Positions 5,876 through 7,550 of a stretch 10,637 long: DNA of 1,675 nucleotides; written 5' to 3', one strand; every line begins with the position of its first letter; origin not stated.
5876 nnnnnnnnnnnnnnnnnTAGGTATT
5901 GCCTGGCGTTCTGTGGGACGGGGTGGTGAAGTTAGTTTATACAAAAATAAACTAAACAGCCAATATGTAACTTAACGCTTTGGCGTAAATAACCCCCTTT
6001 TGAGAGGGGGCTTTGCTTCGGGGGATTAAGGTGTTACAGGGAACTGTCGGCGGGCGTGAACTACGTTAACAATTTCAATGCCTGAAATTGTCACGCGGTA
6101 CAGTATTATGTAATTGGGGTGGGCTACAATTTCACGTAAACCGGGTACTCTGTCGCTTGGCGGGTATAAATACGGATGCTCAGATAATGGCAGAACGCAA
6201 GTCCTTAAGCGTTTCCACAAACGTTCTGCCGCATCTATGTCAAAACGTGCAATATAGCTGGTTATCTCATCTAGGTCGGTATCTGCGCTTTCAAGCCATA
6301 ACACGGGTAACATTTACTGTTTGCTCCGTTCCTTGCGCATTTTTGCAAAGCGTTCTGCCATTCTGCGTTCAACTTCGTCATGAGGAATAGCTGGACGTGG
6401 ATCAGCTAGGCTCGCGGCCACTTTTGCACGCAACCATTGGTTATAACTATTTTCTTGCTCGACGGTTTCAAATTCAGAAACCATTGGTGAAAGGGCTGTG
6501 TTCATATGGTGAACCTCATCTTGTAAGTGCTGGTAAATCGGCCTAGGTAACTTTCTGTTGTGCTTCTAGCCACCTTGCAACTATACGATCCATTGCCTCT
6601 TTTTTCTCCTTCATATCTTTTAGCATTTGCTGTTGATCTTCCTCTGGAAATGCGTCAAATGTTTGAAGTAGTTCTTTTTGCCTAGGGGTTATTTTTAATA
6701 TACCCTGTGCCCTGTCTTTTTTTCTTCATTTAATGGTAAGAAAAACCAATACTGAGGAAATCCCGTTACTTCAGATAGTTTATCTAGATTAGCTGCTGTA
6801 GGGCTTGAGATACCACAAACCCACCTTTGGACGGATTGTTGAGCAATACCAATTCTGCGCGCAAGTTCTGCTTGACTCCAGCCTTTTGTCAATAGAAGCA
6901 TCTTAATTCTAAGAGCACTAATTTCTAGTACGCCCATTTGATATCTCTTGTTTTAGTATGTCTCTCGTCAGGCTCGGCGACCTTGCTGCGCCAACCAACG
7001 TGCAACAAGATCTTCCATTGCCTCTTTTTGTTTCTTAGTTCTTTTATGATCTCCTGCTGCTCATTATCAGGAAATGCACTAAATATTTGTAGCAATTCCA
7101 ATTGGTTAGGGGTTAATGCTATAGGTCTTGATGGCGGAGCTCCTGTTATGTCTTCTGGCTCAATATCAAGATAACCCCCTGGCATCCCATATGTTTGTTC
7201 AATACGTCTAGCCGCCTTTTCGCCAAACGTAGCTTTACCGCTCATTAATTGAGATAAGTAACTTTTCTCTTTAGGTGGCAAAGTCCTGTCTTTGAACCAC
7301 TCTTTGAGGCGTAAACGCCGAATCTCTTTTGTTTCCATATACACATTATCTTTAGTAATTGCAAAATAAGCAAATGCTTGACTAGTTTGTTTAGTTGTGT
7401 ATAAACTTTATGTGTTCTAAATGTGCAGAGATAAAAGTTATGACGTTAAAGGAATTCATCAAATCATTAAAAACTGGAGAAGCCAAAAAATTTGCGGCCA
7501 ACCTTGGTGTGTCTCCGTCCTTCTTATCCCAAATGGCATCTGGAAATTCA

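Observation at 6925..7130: Repressor gene and PaaR2-like gene are paralogues, and the repressor tail is in a different frame from its paralogue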

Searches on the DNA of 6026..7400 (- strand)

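Call 3: search_dna_similar(query=window:6500-7400:-, collection=ecoli_genomes, mode=near, max_rows=30)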
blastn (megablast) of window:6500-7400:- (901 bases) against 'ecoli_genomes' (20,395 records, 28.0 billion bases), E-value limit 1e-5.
Records with a match: 19; places in all: 19; records where one place covers at least 80% of the query: 17.
Genomes with a match: 19 of 5426; with a place that covers at least 80% of the query: 17. Places per genome that has any: lowest 1, median 1, highest 1. On chromosomes: 19 places; on plasmids: 0.
Best place of each record, by identity: 90-95% 19.
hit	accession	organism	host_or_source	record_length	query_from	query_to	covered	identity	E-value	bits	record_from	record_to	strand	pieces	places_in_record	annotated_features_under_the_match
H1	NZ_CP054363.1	Escherichia coli strain SCU-171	Homo sapiens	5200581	1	895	99%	92.7%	0e+0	1290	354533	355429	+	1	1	helix-turn-helix domain-containing protein | hypothetical protein | relB: type II toxin-antitoxin system RelB family antitoxin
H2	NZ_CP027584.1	Escherichia coli strain 00-3076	Homo sapiens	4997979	1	895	99%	92.4%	0e+0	1267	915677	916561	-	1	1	helix-turn-helix domain-containing protein | hypothetical protein | relB: type II toxin-antitoxin system RelB family antitoxin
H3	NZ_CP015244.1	Escherichia coli O91 str. RM7190 strain RM7190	pig feces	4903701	1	895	99%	92.4%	0e+0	1267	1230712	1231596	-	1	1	helix-turn-helix domain-containing protein | hypothetical protein (x2)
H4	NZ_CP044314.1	Escherichia coli strain RM9245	feces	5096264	1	895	99%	92.4%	0e+0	1267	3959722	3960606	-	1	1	helix-turn-helix domain-containing protein | hypothetical protein | relB: type II toxin-antitoxin system RelB family antitoxin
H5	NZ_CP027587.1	Escherichia coli strain 2013C-4974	Homo sapiens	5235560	2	895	99%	92.5%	0e+0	1280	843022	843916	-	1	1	helix-turn-helix domain-containing protein | hypothetical protein | relB: type II toxin-antitoxin system RelB family antitoxin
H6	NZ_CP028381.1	Escherichia coli strain RM10466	Bos taurus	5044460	1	895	99%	92.3%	0e+0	1260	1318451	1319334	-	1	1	helix-turn-helix domain-containing protein | hypothetical protein | relB: type II toxin-antitoxin system RelB family antitoxin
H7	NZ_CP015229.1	Escherichia coli strain 06-00048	alfalfa sprout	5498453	4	895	99%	92.6%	0e+0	1284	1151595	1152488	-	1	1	helix-turn-helix domain-containing protein | hypothetical protein (x2)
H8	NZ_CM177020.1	Escherichia coli strain RMDEC364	Homo sapiens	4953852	1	895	99%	92.3%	0e+0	1271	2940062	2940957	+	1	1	helix-turn-helix domain-containing protein | hypothetical protein | relB: type II toxin-antitoxin system RelB family antitoxin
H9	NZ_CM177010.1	Escherichia coli strain VL46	Homo sapiens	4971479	1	895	99%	92.3%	0e+0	1271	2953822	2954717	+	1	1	helix-turn-helix domain-containing protein | hypothetical protein | relB: type II toxin-antitoxin system RelB family antitoxin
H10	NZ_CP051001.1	Escherichia coli O157:H16 str. 98-3133 strain 98-3133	missing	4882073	4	895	99%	92.5%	0e+0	1277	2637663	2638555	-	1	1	helix-turn-helix domain-containing protein | hypothetical protein | relB: type II toxin-antitoxin system RelB family antitoxin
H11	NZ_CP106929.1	Escherichia coli strain MFDS1001074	food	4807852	4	895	99%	92.5%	0e+0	1277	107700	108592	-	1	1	helix-turn-helix domain-containing protein | hypothetical protein (x2)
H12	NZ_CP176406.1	Escherichia coli O2:H16 strain BA92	Homo sapiens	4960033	4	895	99%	92.5%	0e+0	1277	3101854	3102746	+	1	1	helix-turn-helix domain-containing protein | hypothetical protein | relB: type II toxin-antitoxin system RelB family antitoxin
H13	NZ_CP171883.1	Escherichia coli strain STECUZB006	Homo sapiens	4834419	4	895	99%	92.5%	0e+0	1277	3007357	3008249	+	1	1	helix-turn-helix domain-containing protein | hypothetical protein (x2)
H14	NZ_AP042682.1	Escherichia coli strain OkiPb01713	bovine feces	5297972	4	895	99%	92.5%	0e+0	1277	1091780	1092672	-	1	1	helix-turn-helix domain-containing protein | hypothetical protein | relB: type II toxin-antitoxin system RelB family antitoxin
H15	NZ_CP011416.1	Escherichia coli strain CFSAN029787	Homo sapiens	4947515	4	895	99%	92.4%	0e+0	1271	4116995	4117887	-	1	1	helix-turn-helix domain-containing protein | hypothetical protein | relB: type II toxin-antitoxin system RelB family antitoxin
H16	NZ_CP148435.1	Escherichia coli strain Z1323CEC0012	Chicken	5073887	4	895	99%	92.4%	0e+0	1271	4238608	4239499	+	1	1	helix-turn-helix domain-containing protein | Cro/Cl family transcriptional regulator | hypothetical protein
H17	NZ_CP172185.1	Escherichia coli strain GF60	chicken meat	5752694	5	833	92%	90.1%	0e+0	1077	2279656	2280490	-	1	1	hypothetical protein | helix-turn-helix domain-containing protein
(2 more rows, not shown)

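Call 4: search_dna_similar(query=window:6500-7400:-, collection=phages, mode=near, max_rows=30)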
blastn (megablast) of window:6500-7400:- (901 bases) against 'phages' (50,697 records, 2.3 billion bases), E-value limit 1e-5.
No match.

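Call 5: get_annotated_region(hit=H1, flank=1500)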
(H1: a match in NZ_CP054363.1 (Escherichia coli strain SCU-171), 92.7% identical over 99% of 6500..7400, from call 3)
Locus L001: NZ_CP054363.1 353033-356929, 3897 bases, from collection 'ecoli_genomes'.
description: Escherichia coli strain SCU-171 chromosome, complete genome
organism: Escherichia coli strain SCU-171 (NCBI taxid 562)
replicon: chromosome; assembly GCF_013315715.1
host: Homo sapiens; source: rectal swab from healthy college student; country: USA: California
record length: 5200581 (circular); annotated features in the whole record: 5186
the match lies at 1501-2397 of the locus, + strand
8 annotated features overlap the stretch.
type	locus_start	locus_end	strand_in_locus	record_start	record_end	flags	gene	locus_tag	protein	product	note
CDS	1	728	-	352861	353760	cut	-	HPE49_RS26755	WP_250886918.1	helix-turn-helix domain-containing protein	-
CDS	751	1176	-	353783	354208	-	-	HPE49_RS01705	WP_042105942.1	toxin YdaT family protein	-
CDS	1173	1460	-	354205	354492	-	-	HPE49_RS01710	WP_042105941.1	transcriptional regulator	-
CDS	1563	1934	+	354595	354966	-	-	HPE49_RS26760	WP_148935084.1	hypothetical protein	-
CDS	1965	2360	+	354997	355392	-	-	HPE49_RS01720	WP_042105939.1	helix-turn-helix domain-containing protein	-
CDS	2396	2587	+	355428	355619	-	relB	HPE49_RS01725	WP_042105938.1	type II toxin-antitoxin system RelB family antitoxin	-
CDS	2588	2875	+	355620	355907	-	-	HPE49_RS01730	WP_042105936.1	type II toxin-antitoxin system RelE/ParE family toxin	-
CDS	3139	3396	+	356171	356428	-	-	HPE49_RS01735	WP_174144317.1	hypothetical protein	-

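Call 6: get_annotated_region(hit=H2, flank=1500)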
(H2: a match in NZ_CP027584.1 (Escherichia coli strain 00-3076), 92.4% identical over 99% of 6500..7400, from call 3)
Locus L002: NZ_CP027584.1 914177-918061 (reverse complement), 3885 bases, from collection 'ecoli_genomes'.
description: Escherichia coli strain 00-3076 chromosome, complete genome
organism: Escherichia coli strain 00-3076 (NCBI taxid 562)
replicon: chromosome; assembly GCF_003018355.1
host: Homo sapiens; source: urine; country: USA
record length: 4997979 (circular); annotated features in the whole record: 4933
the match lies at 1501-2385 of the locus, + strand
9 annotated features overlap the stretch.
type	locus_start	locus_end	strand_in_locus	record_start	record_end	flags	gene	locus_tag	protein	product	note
CDS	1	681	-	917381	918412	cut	-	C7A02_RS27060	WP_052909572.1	DnaT-like ssDNA-binding domain-containing protein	-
CDS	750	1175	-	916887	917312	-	-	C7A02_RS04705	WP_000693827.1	toxin YdaT family protein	-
CDS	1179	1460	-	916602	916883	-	-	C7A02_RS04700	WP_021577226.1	transcriptional regulator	-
CDS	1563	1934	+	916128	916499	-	-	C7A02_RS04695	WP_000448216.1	hypothetical protein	-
CDS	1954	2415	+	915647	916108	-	-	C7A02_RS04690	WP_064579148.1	helix-turn-helix domain-containing protein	-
CDS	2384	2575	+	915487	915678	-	relB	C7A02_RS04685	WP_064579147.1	type II toxin-antitoxin system RelB family antitoxin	-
CDS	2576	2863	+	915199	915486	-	-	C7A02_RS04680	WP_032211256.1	type II toxin-antitoxin system RelE/ParE family toxin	-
CDS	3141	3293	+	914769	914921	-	-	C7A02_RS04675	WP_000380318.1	DUF1391 family protein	-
CDS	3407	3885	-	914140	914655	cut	-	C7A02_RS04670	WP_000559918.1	hypothetical protein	-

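Call 7: get_annotated_region(hit=H16, flank=1500)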
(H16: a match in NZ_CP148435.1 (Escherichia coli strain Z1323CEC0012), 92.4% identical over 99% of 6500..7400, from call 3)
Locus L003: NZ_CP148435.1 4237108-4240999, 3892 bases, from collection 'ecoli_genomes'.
description: Escherichia coli strain Z1323CEC0012 chromosome, complete genome
organism: Escherichia coli strain Z1323CEC0012 (NCBI taxid 562)
replicon: chromosome; assembly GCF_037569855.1
host: Chicken; source: -; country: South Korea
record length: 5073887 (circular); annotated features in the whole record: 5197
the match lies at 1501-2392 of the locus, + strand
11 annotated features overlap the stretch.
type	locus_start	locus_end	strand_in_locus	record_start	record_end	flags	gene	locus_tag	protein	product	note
CDS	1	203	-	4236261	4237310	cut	-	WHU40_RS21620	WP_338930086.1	DUF968 domain-containing protein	-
CDS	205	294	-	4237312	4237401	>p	-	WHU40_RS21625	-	hypothetical protein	incomplete; partial in the middle of a contig; missing N-terminus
CDS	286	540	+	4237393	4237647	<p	-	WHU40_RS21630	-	ECs1072 family phage-associated protein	incomplete; partial in the middle of a contig; missing N-terminus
CDS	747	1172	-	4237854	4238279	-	-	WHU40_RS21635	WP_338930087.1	toxin YdaT family protein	-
CDS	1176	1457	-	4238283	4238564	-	-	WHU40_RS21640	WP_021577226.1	transcriptional regulator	-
CDS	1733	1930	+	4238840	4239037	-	-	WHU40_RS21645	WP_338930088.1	Cro/Cl family transcriptional regulator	-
CDS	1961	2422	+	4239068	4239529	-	-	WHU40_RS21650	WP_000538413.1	helix-turn-helix domain-containing protein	-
CDS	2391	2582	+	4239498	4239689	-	-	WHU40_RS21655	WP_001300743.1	hypothetical protein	-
CDS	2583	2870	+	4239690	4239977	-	-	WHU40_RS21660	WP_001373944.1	type II toxin-antitoxin system RelE/ParE family toxin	-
CDS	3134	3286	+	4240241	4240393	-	-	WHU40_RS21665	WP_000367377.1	DUF1391 family protein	-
CDS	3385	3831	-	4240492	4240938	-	-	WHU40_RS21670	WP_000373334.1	hypothetical protein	-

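Call 8: get_annotated_region(hit=H17, flank=1500)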
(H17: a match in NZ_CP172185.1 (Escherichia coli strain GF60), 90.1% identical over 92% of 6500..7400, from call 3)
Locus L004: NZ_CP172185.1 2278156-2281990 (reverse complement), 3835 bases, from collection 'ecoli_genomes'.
description: Escherichia coli strain GF60 chromosome, complete genome
organism: Escherichia coli strain GF60 (NCBI taxid 562)
replicon: chromosome; assembly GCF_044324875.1
host: -; source: chicken meat; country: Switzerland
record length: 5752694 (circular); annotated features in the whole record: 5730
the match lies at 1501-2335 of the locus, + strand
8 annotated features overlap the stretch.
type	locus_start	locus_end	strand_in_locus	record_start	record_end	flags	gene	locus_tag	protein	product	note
CDS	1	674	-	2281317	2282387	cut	-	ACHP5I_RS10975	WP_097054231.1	phage replisome organizer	-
CDS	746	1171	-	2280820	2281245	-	-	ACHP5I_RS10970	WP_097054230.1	toxin YdaT family protein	-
CDS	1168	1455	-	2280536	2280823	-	-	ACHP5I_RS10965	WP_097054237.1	YdaS family helix-turn-helix protein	-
CDS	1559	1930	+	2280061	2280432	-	-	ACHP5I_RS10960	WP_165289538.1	hypothetical protein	-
CDS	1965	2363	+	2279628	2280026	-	-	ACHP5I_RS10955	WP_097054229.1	helix-turn-helix domain-containing protein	-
CDS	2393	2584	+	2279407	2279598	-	-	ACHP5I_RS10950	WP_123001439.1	stability determinant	-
CDS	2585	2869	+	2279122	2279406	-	-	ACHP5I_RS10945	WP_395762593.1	type II toxin-antitoxin system RelE/ParE family toxin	-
CDS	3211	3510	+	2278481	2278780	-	-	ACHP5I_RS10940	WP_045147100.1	hypothetical protein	-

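Call 30: search_dna_similar(query=window:6026-7400:-, collection=ecoli_genomes, mode=distant, max_rows=40, rows=spread)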
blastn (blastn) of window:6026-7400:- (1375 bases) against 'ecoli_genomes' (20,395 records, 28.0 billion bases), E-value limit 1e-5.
Records with a match: 842; places in all: 1247; records where one place covers at least 80% of the query: 17.
Genomes with a match: 841 of 5426; with a place that covers at least 80% of the query: 17. Places per genome that has any: lowest 1, median 1, highest 3. On chromosomes: 1245 places; on plasmids: 2.
Best place of each record, by identity: 90-95% 16; 80-90% 7; 60-80% 819.
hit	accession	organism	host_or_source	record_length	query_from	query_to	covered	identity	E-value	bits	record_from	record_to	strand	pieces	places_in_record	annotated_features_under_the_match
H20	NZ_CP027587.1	Escherichia coli strain 2013C-4974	Homo sapiens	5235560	2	1375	100%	93.2%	0e+0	2049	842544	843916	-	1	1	helix-turn-helix domain-containing protein | hypothetical protein | type II toxin-antitoxin system RelE/ParE family toxin | relB: type II toxin-antitoxin system RelB family antitoxin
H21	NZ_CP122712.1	Escherichia coli strain ETEC1749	Sus scrofa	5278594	18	1362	64%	79.6%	3e-149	767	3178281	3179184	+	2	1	hypothetical protein | type II toxin-antitoxin system RelE/ParE family toxin | relB: type II toxin-antitoxin system RelB family antitoxin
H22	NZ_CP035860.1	Escherichia coli strain TD225-C4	Homo sapiens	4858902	18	1362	64%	79.3%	3e-148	763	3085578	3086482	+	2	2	hypothetical protein | type II toxin-antitoxin system RelE/ParE family toxin | relB: type II toxin-antitoxin system RelB family antitoxin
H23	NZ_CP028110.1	Escherichia coli O121 str. RM8352 strain RM8352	creek sediment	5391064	18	1362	64%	79.2%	3e-148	759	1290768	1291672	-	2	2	hypothetical protein | type II toxin-antitoxin system RelE/ParE family toxin | relB: type II toxin-antitoxin system RelB family antitoxin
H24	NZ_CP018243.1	Escherichia coli strain 350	missing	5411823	18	1362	64%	79.2%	3e-148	759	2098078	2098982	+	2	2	hypothetical protein | type II toxin-antitoxin system RelE/ParE family toxin | relB: type II toxin-antitoxin system RelB family antitoxin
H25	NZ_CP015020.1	Escherichia coli strain 28RC1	Bovine carcass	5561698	18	1362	64%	79.2%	3e-148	759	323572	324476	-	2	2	hypothetical protein (x2) | type II toxin-antitoxin system RelE/ParE family toxin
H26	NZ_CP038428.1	Escherichia coli O157:H7 strain 611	bovine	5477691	18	1362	64%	79.2%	3e-148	759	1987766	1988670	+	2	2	hypothetical protein | type II toxin-antitoxin system RelE/ParE family toxin | relB: type II toxin-antitoxin system RelB family antitoxin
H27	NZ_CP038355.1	Escherichia coli O157:H7 str. F8092B strain F8092B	Homo sapiens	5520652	18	1362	64%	79.2%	3e-148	759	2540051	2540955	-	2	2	hypothetical protein | type II toxin-antitoxin system RelE/ParE family toxin | relB: type II toxin-antitoxin system RelB family antitoxin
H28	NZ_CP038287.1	Escherichia coli O157:H7 strain TX 376-2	cattle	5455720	18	1362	64%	79.2%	3e-148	759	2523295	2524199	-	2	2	hypothetical protein | type II toxin-antitoxin system RelE/ParE family toxin | relB: type II toxin-antitoxin system RelB family antitoxin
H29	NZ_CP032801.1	Escherichia coli strain ERL06-2442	Bovine (bobby calf, fecal)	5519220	18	1362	64%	79.2%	3e-148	759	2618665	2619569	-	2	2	hypothetical protein | type II toxin-antitoxin system RelE/ParE family toxin | relB: type II toxin-antitoxin system RelB family antitoxin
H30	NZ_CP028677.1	Escherichia coli strain 114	cattle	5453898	18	1362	64%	79.2%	3e-148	759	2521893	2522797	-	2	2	hypothetical protein | type II toxin-antitoxin system RelE/ParE family toxin | relB: type II toxin-antitoxin system RelB family antitoxin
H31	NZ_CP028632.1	Escherichia coli strain 135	cattle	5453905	18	1362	64%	79.2%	3e-148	759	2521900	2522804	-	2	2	hypothetical protein | type II toxin-antitoxin system RelE/ParE family toxin | relB: type II toxin-antitoxin system RelB family antitoxin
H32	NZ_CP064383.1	Escherichia coli O157:H7 strain PartA-EcoliO157H7-RM8376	missing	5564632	18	1362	64%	79.2%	3e-148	759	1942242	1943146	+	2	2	hypothetical protein | type II toxin-antitoxin system RelE/ParE family toxin | relB: type II toxin-antitoxin system RelB family antitoxin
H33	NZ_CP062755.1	Escherichia coli O157:H7 strain Z903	Bovine Faeces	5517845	18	1362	64%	79.2%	3e-148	759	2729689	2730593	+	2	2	hypothetical protein | type II toxin-antitoxin system RelE/ParE family toxin | relB: type II toxin-antitoxin system RelB family antitoxin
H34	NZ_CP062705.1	Escherichia coli O157:H7 strain Z1833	Bovine Faeces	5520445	18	1362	64%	79.2%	3e-148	759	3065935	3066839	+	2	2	hypothetical protein | type II toxin-antitoxin system RelE/ParE family toxin | relB: type II toxin-antitoxin system RelB family antitoxin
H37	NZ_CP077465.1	Escherichia coli O111:H8 strain 8E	Homo sapiens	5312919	18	1362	64%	79.2%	3e-148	759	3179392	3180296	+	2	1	hypothetical protein (x2) | type II toxin-antitoxin system RelE/ParE family toxin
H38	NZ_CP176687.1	Escherichia coli O157:H7 strain GTVSS-023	laboratory control strain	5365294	18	1362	64%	79.2%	3e-148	759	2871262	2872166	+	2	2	hypothetical protein (x2) | type II toxin-antitoxin system RelE/ParE family toxin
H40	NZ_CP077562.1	Escherichia coli O111:H8 strain 9662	Homo sapiens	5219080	18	1362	64%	79.1%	3e-148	754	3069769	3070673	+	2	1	hypothetical protein | type II toxin-antitoxin system RelE/ParE family toxin | relB: type II toxin-antitoxin system RelB family antitoxin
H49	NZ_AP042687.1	Escherichia coli strain OkiPb01714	bovine feces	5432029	527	1362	61%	79.0%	0e+0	697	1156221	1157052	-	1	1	helix-turn-helix domain-containing protein | type II toxin-antitoxin system RelE/ParE family toxin | relB: type II toxin-antitoxin system RelB family antitoxin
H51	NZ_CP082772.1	Escherichia coli O2:H1 strain HM670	Homo sapiens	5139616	727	1362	46%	67.3%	9e-35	159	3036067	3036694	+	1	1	type II toxin-antitoxin system RelE/ParE family toxin | relB: type II toxin-antitoxin system RelB family antitoxin | helix-turn-helix domain-containing protein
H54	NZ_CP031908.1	Escherichia coli O103:H2 strain FWSEC0007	Homo sapiens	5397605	727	1338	45%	66.3%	2e-24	124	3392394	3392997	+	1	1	type II toxin-antitoxin system RelE/ParE family toxin | relB: type II toxin-antitoxin system RelB family antitoxin | helix-turn-helix domain-containing protein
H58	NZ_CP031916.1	Escherichia coli O45:H2 strain FWSEC0003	Homo sapiens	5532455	727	1338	31%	71.7%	2e-24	209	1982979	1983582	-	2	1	type II toxin-antitoxin system RelE/ParE family toxin | relB: type II toxin-antitoxin system RelB family antitoxin | helix-turn-helix domain-containing protein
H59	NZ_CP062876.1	Escherichia coli O157:H16 strain Res13-Lact-PEA12-26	Sus scrofa domesticus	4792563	760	1029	20%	73.3%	3e-35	160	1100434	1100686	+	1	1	relB: type II toxin-antitoxin system RelB family antitoxin | helix-turn-helix domain-containing protein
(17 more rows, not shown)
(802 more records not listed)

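Call 31: get_annotated_region(hit=H26, flank=1500)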
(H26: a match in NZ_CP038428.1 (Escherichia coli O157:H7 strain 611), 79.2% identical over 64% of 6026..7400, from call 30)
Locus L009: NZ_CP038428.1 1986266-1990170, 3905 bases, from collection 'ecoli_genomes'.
description: Escherichia coli O157:H7 strain 611 chromosome, complete genome
organism: Escherichia coli O157:H7 strain 611 (NCBI taxid 83334)
replicon: chromosome; assembly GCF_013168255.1
host: bovine; source: missing; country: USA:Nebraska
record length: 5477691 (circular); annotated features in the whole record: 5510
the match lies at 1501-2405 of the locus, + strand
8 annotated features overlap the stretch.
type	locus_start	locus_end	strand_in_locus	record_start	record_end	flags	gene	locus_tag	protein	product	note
CDS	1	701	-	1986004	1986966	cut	-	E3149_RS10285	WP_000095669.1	helix-turn-helix domain-containing protein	-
CDS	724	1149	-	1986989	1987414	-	-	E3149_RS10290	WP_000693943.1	toxin YdaT family protein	-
CDS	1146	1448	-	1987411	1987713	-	-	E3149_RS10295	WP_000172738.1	transcriptional regulator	-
CDS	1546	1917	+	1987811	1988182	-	-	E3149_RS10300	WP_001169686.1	hypothetical protein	-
CDS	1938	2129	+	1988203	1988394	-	relB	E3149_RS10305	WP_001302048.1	type II toxin-antitoxin system RelB family antitoxin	-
CDS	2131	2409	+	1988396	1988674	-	-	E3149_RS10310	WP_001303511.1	type II toxin-antitoxin system RelE/ParE family toxin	-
CDS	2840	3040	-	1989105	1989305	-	-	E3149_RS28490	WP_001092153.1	ECs_2282 family putative zinc-binding protein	-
CDS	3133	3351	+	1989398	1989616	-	ydfC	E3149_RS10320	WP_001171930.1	protein YdfC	-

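Call 32: get_annotated_region(hit=H49, flank=1500)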
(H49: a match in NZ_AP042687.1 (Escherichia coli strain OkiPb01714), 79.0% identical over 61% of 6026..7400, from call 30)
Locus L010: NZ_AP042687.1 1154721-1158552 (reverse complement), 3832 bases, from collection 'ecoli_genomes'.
description: Escherichia coli strain OkiPb01714 chromosome, complete genome
organism: Escherichia coli strain OkiPb01714 (NCBI taxid 562)
replicon: chromosome; assembly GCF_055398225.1
host: -; source: bovine feces; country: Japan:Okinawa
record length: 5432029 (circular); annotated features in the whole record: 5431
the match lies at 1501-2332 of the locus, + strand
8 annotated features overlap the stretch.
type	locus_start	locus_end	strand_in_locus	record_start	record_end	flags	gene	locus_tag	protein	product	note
CDS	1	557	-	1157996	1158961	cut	-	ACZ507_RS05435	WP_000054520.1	hypothetical protein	-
CDS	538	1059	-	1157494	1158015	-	-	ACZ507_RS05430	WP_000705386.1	toxin YdaT family protein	-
CDS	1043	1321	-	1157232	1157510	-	-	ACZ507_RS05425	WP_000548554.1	transcriptional regulator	-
CDS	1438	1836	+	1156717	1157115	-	-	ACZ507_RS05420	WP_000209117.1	helix-turn-helix domain-containing protein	-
CDS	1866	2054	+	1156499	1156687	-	relB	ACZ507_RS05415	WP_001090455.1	type II toxin-antitoxin system RelB family antitoxin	-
CDS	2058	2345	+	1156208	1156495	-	-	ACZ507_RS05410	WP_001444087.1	type II toxin-antitoxin system RelE/ParE family toxin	-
CDS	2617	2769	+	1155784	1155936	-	-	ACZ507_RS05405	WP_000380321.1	DUF1391 family protein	-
CDS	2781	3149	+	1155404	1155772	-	-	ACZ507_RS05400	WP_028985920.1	hypothetical protein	-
